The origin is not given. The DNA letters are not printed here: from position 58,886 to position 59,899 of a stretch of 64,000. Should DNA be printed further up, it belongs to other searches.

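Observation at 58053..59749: Orphan PduB-type BMC-T shell gene co-transcribed with a Gfo/Idh/MocA oxidoreductase, with no other microcompartment genes nearby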

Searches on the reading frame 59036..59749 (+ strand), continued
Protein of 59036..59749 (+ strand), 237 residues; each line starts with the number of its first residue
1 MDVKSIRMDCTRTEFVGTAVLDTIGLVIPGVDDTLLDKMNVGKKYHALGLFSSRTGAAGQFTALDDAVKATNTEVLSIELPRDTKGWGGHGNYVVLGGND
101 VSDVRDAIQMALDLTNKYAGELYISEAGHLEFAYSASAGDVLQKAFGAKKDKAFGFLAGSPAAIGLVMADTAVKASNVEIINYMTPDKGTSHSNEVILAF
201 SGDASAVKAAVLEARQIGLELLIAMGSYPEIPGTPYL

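Call 35: search_protein_families(library=pfam, proteins=[L084:12877-13998:-, L080:8503-9813:-, L085:15581-16960:+, L012:7234-7527:+, L047:9258-9818:-, L033:4125-5435:+, L007:12024-13226:+, L010:3758-4513:+, L029:9300-9848:-, L069:3830-4465:+], max_evalue=0.00001)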
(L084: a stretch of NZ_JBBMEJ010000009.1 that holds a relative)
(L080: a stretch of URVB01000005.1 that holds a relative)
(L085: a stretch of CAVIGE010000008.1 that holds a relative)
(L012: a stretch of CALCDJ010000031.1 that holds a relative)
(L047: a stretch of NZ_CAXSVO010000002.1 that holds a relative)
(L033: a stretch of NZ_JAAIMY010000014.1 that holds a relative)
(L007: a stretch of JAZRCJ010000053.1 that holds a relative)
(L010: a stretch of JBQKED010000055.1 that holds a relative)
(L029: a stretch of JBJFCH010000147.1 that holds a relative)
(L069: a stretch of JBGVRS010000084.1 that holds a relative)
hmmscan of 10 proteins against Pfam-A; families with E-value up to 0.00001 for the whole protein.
L084:12877-13998:- (373 aa): 4 families
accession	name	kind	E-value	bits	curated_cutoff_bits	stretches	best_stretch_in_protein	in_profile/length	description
PF00483.29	NTP_transferase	-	2.4e-41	142.4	21.2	1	5-255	2-243/245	Nucleotidyl transferase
PF24894.1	Hexapep_GlmU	-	4.5e-15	56.1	23.3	1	286-350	14-79/104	GlmU-like, C-terminal hexapeptide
PF25084.1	LbH_EIF2B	-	9.4e-10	38.9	54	1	286-345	34-96/105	EIF2B subunit epsilon LbH domain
PF25247.1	LbH_GLGC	-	5.8e-07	30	27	0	278-326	4-52/135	GLGC left-handed parallel beta-helix domain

L080:8503-9813:- (436 aa): 1 family
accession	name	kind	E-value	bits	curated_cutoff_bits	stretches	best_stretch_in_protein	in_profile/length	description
PF24568.1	CC_PcsB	-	2.8e-10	40.3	27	1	108-176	5-74/75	Peptidoglycan hydrolase PcsB, coiled-coil domain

L085:15581-16960:+ (459 aa): 3 families
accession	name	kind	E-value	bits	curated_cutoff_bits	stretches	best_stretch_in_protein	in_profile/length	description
PF08245.18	Mur_ligase_M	-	2e-29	103.4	24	1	116-295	1-199/200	Mur ligase middle domain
PF01225.30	Mur_ligase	-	6.4e-28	97.4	21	1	11-110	1-94/95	Mur ligase family, catalytic domain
PF02875.26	Mur_ligase_C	-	9.1e-25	88.4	28.4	1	318-447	1-127/127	Mur ligase, glutamate ligase domain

L012:7234-7527:+ (97 aa): 1 family
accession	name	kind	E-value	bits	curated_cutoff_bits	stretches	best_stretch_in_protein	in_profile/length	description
PF04026.17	SpoVG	-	7.2e-39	132.2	29.6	1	1-82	1-82/82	SpoVG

L047:9258-9818:- (186 aa): 1 family
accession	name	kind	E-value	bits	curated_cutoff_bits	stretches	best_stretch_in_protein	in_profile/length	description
PF02632.19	BioY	-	3.8e-42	144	25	1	34-180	2-140/140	BioY family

L033:4125-5435:+ (436 aa): 2 families
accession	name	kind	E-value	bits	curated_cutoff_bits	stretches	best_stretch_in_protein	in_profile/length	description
PF10509.15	GalKase_gal_bdg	-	1.2e-16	60.4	23.1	1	53-99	2-47/49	Galactokinase galactose-binding signature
PF00288.32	GHMP_kinases_N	-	3.1e-10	40.6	22.3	1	137-225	2-87/87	GHMP kinases N terminal domain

L007:12024-13226:+ (400 aa): 1 family
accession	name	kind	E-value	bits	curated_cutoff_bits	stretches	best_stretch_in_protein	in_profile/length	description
PF00437.27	T2SSE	-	2.8e-57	194.5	24.9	1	62-345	5-287/370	Type II/IV secretion system protein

L010:3758-4513:+ (251 aa): 1 family
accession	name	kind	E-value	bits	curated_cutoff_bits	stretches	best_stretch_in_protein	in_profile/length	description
PF00482.28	T2SSF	-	5.7e-08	33.2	25.2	1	78-208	2-123/125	Type II secretion system (T2SS), protein F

L029:9300-9848:- (182 aa): 1 family
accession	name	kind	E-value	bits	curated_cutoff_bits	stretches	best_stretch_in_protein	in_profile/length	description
PF01613.24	Flavin_Reduct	-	5e-08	33.6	27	1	33-180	4-132/153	Flavin reductase like domain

L069:3830-4465:+ (211 aa): 2 families
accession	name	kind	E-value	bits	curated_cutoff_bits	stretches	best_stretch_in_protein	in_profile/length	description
PF03358.20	FMN_red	-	1.2e-29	103.3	24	1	5-155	1-146/152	NADPH-dependent FMN reductase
PF02525.22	Flavodoxin_2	-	4.3e-10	40.1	27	1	5-162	1-183/198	Flavodoxin-like fold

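Call 41: list_cluster_members(proteins=[window:59036-59749:+, window:58053-59021:+, window:10697-13474:+])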
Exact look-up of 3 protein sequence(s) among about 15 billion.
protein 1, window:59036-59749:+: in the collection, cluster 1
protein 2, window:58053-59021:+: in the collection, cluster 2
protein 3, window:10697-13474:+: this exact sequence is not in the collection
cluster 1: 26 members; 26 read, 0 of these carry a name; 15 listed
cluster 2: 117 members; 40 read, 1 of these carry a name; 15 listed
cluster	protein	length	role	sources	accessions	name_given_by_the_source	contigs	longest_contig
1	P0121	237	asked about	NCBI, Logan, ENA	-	-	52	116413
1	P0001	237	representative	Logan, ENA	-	-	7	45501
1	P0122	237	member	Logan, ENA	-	-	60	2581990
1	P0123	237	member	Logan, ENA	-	-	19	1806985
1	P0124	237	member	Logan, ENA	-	-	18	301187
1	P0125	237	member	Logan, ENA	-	-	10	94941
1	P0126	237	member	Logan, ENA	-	-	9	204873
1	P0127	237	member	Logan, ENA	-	-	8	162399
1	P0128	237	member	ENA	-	-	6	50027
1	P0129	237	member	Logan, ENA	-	-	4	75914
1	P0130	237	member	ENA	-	-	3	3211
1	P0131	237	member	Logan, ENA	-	-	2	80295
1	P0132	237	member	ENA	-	-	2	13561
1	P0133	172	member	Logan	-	-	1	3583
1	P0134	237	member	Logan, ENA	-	-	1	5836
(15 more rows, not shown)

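Call 52: search_solved_structures(query=window:59036-59749:+, max_evalue=0.000001, show_alignments=3)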
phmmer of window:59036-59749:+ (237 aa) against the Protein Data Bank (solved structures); distinct sequences matched with E-value up to 0.000001: 3.
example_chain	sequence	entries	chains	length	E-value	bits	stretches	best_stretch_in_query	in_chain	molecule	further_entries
4fay_A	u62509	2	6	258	9.1e-64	218.4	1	10-229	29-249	Microcompartments protein | Propanediol utilization protein PduB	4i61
3io0_A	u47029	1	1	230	5.3e-62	212.6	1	11-230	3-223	EtuB protein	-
4edi_A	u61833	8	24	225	5.7e-08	36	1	27-210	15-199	Ethanolamine utilization protein | Ethanolamine utilization protein EutL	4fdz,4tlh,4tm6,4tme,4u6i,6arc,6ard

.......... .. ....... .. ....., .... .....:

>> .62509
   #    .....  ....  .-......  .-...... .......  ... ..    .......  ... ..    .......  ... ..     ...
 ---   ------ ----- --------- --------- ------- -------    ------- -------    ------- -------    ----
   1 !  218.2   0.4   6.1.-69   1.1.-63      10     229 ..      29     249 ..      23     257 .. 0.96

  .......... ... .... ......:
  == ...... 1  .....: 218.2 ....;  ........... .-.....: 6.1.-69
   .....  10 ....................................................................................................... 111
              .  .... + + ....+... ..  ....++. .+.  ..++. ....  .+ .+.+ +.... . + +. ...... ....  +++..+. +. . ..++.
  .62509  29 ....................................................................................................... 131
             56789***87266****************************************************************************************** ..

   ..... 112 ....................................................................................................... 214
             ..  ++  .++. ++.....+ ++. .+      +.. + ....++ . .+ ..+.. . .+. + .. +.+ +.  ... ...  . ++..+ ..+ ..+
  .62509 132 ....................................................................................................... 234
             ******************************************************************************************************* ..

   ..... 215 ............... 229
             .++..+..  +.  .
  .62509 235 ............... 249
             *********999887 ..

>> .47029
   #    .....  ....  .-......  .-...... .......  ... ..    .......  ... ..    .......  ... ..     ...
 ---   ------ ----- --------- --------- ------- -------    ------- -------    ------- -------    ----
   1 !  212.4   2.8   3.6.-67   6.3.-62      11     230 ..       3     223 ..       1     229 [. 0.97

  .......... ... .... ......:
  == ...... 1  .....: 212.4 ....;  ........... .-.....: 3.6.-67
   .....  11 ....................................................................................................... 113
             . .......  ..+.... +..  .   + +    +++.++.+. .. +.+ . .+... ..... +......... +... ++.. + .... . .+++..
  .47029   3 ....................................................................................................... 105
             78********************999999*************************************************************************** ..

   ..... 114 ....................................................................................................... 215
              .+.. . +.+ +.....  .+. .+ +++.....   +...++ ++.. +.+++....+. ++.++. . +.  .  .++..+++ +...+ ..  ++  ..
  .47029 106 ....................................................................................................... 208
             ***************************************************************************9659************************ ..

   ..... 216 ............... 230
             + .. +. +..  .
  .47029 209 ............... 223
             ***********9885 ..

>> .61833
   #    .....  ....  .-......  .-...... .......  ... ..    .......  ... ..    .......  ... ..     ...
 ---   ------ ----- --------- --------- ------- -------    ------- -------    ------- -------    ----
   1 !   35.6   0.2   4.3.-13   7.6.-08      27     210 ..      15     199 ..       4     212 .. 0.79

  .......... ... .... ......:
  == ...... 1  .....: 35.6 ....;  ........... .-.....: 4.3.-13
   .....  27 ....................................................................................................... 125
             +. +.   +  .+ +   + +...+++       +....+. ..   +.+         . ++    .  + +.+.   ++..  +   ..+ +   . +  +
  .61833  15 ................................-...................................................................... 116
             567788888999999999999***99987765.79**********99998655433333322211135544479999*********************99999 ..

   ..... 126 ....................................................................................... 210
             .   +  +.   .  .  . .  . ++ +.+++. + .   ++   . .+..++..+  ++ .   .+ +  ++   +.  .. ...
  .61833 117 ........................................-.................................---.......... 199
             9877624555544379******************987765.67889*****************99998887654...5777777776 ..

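Call 55: search_protein_families(library=pfam, proteins=[L060:8950-9924:+, L070:8511-9521:+, L060:7421-8557:-, L070:7029-8225:-], max_evalue=0.001)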
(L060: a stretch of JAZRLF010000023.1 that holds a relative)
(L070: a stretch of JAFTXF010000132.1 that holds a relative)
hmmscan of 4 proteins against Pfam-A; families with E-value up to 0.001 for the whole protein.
L060:8950-9924:+ (324 aa): 4 families
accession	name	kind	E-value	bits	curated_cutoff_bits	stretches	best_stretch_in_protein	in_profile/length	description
PF01408.29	GFO_IDH_MocA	-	9.1e-21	75.2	24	1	4-120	1-117/120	Oxidoreductase family, NAD-binding Rossmann fold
PF22725.1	GFO_IDH_MocA_C3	-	4e-14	53.1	27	1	131-245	1-123/124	GFO/IDH/MocA C-terminal domain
PF02894.22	GFO_IDH_MocA_C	-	5.7e-08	33.3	22.9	1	140-319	6-209/218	Oxidoreductase family, C-terminal alpha/beta domain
PF03447.22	NAD_binding_3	-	0.0004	21.5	24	1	10-115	1-109/116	Homoserine dehydrogenase, NAD binding domain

L070:8511-9521:+ (336 aa): 4 families
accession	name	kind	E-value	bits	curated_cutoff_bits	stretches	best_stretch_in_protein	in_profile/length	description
PF01408.29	GFO_IDH_MocA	-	4.1e-21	76.3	24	1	16-132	1-117/120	Oxidoreductase family, NAD-binding Rossmann fold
PF22725.1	GFO_IDH_MocA_C3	-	4.8e-14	52.8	27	1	143-257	1-123/124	GFO/IDH/MocA C-terminal domain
PF02894.22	GFO_IDH_MocA_C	-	2e-08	34.8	22.9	1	152-331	6-209/218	Oxidoreductase family, C-terminal alpha/beta domain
PF03447.22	NAD_binding_3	-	0.00015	22.9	24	1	22-128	1-110/116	Homoserine dehydrogenase, NAD binding domain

L060:7421-8557:- (378 aa): 4 families
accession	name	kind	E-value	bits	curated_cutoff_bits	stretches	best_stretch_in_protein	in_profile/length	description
PF13493.11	DUF4118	-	4.6e-24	84.7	28.4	1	39-143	4-106/107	Domain of unknown function (DUF4118)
PF02518.31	HATPase_c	-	1.4e-23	83.9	26.4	1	262-373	2-110/111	Histidine kinase-, DNA gyrase B-, and HSP90-like ATPase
PF00512.31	HisKA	-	5.3e-13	49.3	26.9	1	150-216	2-65/66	His Kinase A (phospho-acceptor) domain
PF13589.12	HATPase_c_3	-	5.8e-06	26.8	25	1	267-342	4-79/137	Histidine kinase-, DNA gyrase B-, and HSP90-like ATPase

L070:7029-8225:- (398 aa): 4 families
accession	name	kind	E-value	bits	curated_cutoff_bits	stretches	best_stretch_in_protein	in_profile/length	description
PF13493.11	DUF4118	-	3.7e-24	85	28.4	1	57-163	2-106/107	Domain of unknown function (DUF4118)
PF02518.31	HATPase_c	-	1.9e-23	83.4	26.4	1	282-393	2-110/111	Histidine kinase-, DNA gyrase B-, and HSP90-like ATPase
PF00512.31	HisKA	-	4.5e-13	49.5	26.9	1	170-236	2-65/66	His Kinase A (phospho-acceptor) domain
PF13589.12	HATPase_c_3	-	0.00017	22.1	25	1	287-363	4-80/137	Histidine kinase-, DNA gyrase B-, and HSP90-like ATPase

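Call 71: search_dna_similar(query=window:59036-59749:+, collection=plasmids, mode=protein, max_rows=30, max_evalue=1e-20)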
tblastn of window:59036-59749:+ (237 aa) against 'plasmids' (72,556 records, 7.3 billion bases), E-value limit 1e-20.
Records with a match: 21; places in all: 21; records where one place covers at least 80% of the query: 21.
Best place of each record, by identity: <60% 21.
By first word of the organism name: Salmonella 6; Citrobacter 3; Escherichia 3; Listeria 2; Rahnella 2; Klebsiella 2; Enterobacter 1; Kosakonia 1; Ilyobacter 1.
By predicted mobility (MOB-suite, as given by PLSDB): non-mobilizable 16; mobilizable 3; conjugative 2.
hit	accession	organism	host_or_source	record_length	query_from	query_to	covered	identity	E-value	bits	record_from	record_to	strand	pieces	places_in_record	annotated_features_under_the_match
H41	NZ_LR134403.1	Listeria monocytogenes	Homo sapiens,Vein blood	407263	1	230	97%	53.9%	2e-63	220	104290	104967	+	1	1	pduB: propanediol utilization microcompartment protein PduB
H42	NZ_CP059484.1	Enterobacter kobei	Homo sapiens,rectal swab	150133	7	237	97%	53.2%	2e-63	220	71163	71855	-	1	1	pduB: propanediol utilization microcompartment protein PduB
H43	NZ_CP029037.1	Salmonella enterica subsp. enterica serovar Senftenberg ...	food,pistachio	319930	7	237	97%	53.2%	2e-63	220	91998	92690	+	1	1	pduB: propanediol utilization microcompartment protein PduB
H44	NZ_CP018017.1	Kosakonia radicincitans DSM 16656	winter wheat,phyllosphere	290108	7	237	97%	53.2%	2e-63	220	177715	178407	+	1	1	pduB: propanediol utilization microcompartment protein PduB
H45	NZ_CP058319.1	Citrobacter freundii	Homo sapiens,single cell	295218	7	237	97%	53.2%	2e-63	220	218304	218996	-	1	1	pduB: propanediol utilization microcompartment protein PduB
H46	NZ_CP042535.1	Citrobacter freundii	Whole organism,Shower 3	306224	7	237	97%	53.2%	2e-63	220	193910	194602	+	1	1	pduB: propanediol utilization microcompartment protein PduB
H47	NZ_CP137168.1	Citrobacter braakii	Homo sapiens,urine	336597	7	237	97%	53.2%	2e-63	220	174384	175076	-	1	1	pduB: propanediol utilization microcompartment protein PduB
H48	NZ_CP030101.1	Listeria monocytogenes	Environment,water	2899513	1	230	97%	53.5%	3e-63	219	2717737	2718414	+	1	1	none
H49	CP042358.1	Rahnella aquatilis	hyacinth,plant,hyacinth bulb, basal ...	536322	10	237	96%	53.3%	5e-62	216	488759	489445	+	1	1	pduB: propanediol utilization microcompartment protein PduB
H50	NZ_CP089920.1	Rahnella victoriana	single cell,soil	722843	10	237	96%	53.3%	2e-61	214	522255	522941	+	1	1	pduB: propanediol utilization microcompartment protein PduB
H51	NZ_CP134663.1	Escherichia coli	Larus michahellis,bacteria,cloaca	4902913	10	230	93%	54.3%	2e-65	226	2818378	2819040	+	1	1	none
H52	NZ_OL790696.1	Escherichia coli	-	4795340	10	230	93%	54.3%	2e-65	226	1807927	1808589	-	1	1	none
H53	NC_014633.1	Ilyobacter polytropus DSM 2926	marine mud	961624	2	237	100%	50.6%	1e-61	215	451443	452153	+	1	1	pduB: propanediol utilization microcompartment protein PduB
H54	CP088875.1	Escherichia coli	Homo sapiens,blood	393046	10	230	93%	53.8%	1e-64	223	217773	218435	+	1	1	pduB: propanediol utilization microcompartment protein PduB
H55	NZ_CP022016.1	Salmonella enterica subsp. enterica serovar India str. ...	-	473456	10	230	93%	53.8%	2e-64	223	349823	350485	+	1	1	pduB: propanediol utilization microcompartment protein PduB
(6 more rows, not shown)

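Call 72: get_annotated_region(hit=H43, flank=2500)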
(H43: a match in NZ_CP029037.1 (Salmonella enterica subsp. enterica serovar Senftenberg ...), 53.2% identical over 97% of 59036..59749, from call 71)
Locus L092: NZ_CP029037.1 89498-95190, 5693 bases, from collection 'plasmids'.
description: Salmonella enterica subsp. enterica serovar Senftenberg str. 361154004 plasmid unnamed, complete sequence
organism: Salmonella enterica subsp. enterica serovar Senftenberg str. 361154004 (NCBI taxid 749965)
taxonomy: Bacteria; Pseudomonadota; Gammaproteobacteria; Enterobacterales; Enterobacteriaceae; Salmonella; Salmonella enterica; Salmonella enterica subsp. enterica serovar Senftenberg str. 361154004
host: -; source: food,pistachio; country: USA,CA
typing (MOB-suite, as given by PLSDB): conjugative; replicon IncHI2A,rep_cluster_1088; relaxase MOBH; mating-pair formation MPF_F
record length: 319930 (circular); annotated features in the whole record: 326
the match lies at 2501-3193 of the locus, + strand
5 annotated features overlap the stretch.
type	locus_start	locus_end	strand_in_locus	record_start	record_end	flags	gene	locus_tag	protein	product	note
CDS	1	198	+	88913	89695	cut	-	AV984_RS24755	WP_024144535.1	PTS mannose/fructose/sorbose transporter subunit IIC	GO:0034219 - carbohydrate transmembrane transport [Evidence IEA]; GO:0009401 - phosphoenolpyruvate-dependent sugar ...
CDS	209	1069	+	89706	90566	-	-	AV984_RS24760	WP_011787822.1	mannose/fructose/sorbose PTS transporter subunit IID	GO:0009401 - phosphoenolpyruvate-dependent sugar phosphotransferase system [Evidence IEA]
CDS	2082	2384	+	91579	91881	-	pduA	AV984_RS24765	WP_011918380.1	propanediol utilization microcompartment protein PduA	-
CDS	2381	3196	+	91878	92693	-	pduB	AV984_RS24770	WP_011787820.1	propanediol utilization microcompartment protein PduB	-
CDS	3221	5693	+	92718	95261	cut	-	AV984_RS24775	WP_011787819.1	glycyl radical protein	-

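Call 73: get_annotated_region(hit=H41, flank=2500)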
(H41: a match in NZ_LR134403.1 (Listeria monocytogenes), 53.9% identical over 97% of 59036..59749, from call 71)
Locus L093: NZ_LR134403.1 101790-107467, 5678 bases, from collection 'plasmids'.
description: Listeria monocytogenes strain NCTC7974 plasmid 6, complete sequence
organism: Listeria monocytogenes (NCBI taxid 1639)
taxonomy: Bacteria; Bacillota; Bacilli; Bacillales; Listeriaceae; Listeria; Listeria monocytogenes
host: -; source: Homo sapiens,Vein blood; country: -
typing (MOB-suite, as given by PLSDB): non-mobilizable
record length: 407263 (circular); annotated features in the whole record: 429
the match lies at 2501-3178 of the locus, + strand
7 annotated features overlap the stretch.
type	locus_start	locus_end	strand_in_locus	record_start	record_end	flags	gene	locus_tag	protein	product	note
CDS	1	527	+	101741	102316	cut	cobC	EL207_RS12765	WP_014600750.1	alpha-ribazole phosphatase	GO:0009236 - cobalamin biosynthetic process [Evidence IEA]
CDS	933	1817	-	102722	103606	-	-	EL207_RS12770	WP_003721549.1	PocR ligand-binding domain-containing protein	-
CDS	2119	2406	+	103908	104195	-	pduA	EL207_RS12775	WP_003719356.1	propanediol utilization microcompartment protein PduA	-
CDS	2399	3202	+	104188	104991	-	pduB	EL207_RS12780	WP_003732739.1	propanediol utilization microcompartment protein PduB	-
CDS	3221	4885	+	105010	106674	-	-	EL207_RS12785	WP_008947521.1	propanediol/glycerol family dehydratase large subunit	-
CDS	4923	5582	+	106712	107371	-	-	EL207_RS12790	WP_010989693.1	propanediol/glycerol family dehydratase medium subunit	-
CDS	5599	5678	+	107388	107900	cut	-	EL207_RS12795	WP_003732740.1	diol dehydratase small subunit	-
